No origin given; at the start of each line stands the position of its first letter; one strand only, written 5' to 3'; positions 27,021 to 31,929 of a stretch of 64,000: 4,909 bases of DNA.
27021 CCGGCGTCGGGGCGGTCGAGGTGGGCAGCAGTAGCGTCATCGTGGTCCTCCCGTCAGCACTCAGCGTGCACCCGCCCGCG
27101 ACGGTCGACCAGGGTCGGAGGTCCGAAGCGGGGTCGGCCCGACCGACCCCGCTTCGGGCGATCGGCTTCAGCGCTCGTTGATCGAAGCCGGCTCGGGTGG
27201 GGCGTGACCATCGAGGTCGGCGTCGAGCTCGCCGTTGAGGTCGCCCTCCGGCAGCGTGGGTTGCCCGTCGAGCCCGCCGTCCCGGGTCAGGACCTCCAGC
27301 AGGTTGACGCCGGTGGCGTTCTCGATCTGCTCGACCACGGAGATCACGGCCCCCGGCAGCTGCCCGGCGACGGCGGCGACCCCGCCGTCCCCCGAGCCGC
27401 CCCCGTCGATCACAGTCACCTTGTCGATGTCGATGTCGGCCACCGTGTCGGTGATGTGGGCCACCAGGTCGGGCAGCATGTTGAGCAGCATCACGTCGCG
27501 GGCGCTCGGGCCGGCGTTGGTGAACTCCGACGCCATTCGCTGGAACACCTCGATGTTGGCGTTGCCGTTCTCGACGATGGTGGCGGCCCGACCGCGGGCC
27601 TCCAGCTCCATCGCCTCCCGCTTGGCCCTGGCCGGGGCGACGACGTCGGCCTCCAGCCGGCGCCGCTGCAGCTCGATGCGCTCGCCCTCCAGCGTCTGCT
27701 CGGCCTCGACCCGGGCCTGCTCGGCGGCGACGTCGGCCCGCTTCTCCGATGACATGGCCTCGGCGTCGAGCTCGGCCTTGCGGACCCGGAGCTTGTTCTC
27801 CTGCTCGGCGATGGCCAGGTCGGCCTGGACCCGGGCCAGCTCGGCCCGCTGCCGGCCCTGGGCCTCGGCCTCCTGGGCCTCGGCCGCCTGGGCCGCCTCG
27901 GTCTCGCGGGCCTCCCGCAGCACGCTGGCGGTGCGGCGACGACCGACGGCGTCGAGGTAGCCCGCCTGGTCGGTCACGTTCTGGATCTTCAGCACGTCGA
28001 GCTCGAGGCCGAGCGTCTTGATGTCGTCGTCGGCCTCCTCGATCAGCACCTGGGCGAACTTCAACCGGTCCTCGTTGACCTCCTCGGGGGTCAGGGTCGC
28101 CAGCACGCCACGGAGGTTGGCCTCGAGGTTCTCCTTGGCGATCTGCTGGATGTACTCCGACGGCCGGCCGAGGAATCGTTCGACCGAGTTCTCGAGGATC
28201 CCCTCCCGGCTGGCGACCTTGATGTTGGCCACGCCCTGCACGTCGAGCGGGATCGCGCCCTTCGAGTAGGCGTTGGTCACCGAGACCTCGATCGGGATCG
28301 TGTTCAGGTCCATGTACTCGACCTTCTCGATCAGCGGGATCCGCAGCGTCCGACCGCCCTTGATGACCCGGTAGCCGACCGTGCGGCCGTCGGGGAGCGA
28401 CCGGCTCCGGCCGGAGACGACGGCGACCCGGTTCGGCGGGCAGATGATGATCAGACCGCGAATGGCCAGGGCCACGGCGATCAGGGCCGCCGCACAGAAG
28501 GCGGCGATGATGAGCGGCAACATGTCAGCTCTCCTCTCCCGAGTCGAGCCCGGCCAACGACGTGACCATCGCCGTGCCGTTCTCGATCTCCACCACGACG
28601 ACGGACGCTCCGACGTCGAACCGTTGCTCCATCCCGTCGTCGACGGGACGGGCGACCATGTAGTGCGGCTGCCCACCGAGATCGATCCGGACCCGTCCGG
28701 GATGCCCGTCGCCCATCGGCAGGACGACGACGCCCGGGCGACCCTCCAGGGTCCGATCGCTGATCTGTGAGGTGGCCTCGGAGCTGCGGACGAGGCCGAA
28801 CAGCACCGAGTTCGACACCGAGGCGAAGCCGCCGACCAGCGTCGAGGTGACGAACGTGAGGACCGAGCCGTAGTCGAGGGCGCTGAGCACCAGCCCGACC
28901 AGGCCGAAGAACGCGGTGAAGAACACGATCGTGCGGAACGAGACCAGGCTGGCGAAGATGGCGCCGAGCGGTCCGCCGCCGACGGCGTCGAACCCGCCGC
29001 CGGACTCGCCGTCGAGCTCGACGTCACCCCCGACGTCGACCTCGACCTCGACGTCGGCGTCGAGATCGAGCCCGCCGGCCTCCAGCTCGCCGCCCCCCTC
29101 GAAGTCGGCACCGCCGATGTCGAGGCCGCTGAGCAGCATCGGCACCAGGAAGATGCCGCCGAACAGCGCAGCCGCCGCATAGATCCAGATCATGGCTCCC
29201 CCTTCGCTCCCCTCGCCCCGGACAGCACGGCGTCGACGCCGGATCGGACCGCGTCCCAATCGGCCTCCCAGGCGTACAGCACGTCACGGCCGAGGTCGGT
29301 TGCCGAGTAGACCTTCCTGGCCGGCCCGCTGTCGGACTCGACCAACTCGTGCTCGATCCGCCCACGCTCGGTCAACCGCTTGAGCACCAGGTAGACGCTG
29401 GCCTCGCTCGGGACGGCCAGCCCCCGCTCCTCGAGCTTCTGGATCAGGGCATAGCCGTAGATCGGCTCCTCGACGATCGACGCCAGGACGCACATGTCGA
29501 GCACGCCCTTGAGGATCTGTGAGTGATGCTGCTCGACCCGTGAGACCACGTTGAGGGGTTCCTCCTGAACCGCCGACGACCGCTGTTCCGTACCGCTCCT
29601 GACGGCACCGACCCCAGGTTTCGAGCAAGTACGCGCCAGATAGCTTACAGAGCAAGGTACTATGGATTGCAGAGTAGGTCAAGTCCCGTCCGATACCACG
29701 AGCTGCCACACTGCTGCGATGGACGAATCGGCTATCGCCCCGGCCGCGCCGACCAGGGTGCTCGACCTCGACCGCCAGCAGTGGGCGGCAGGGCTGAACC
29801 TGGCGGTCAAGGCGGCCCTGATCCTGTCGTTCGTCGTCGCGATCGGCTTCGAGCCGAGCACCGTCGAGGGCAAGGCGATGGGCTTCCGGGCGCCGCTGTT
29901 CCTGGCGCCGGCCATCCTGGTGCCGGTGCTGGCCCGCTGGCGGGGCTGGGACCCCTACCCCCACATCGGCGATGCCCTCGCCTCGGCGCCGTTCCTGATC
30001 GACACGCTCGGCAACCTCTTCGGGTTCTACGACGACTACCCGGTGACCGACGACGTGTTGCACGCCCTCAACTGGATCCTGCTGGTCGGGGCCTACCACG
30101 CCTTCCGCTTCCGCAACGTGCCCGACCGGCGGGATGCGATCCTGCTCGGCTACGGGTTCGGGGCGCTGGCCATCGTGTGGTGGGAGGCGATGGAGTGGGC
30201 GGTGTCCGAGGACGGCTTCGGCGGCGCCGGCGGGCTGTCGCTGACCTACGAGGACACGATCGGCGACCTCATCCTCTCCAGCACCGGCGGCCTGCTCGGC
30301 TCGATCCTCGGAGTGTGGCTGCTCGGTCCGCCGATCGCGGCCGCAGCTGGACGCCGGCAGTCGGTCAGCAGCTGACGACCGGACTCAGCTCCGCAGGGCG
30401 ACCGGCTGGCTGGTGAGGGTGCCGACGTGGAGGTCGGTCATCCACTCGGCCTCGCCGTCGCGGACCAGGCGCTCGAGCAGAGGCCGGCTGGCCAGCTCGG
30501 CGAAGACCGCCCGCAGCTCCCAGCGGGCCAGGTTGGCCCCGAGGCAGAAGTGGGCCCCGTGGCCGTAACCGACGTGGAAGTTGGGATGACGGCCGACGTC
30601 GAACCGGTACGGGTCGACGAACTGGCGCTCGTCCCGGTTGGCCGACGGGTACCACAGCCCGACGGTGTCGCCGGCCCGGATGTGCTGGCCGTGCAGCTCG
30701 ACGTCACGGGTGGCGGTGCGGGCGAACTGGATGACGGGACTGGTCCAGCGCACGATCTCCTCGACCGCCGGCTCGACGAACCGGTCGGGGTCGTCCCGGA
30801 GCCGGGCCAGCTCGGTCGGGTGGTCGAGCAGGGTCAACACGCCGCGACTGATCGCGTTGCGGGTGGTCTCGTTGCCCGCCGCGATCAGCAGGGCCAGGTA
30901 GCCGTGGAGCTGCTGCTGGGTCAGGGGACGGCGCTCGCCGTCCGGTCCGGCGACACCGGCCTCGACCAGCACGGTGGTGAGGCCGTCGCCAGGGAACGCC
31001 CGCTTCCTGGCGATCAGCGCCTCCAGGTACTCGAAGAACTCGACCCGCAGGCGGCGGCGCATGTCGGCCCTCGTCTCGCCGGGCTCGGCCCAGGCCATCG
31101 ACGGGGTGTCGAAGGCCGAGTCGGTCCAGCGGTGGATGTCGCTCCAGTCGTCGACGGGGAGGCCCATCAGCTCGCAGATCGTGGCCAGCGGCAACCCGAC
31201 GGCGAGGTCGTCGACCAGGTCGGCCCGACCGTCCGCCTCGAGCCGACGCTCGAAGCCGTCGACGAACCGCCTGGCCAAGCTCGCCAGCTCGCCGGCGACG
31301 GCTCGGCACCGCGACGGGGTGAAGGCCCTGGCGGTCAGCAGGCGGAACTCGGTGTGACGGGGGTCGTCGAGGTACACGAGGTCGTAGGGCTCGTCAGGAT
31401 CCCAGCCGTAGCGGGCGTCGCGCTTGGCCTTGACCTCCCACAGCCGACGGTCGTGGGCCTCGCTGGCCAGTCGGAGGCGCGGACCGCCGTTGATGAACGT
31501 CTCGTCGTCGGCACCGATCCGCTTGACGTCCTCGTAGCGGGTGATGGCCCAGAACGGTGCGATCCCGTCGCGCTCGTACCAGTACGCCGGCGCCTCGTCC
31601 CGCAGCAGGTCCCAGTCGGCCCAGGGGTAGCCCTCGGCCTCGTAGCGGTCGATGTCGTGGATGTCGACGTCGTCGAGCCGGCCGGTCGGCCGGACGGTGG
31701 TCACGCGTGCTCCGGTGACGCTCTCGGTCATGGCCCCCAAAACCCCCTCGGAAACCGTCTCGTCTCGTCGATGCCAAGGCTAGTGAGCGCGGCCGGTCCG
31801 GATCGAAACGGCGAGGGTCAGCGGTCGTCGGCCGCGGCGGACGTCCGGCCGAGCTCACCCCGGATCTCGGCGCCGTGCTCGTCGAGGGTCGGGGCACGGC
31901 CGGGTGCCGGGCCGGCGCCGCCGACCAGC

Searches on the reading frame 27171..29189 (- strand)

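Call 57: search_protein_families(library=pfam, proteins=[window:27171-29189:-], max_evalue=0.0001)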
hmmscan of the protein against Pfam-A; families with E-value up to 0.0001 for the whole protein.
window:27171-29189:- (673 aa): 1 family
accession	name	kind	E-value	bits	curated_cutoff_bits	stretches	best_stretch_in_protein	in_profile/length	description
PF01145.31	Band_7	-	2.7e-18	67.1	23.6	1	249-434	2-174/176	SPFH domain / Band 7 family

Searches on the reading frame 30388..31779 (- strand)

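Call 16: search_protein_families(library=pfam, proteins=[window:30388-31779:-], max_evalue=0.001)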
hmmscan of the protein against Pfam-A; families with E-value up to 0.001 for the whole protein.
window:30388-31779:- (464 aa): 1 family
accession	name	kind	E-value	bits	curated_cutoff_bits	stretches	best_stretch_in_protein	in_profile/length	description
PF00067.27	p450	-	8.1e-20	71.5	22.8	1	245-429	213-428/462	Cytochrome P450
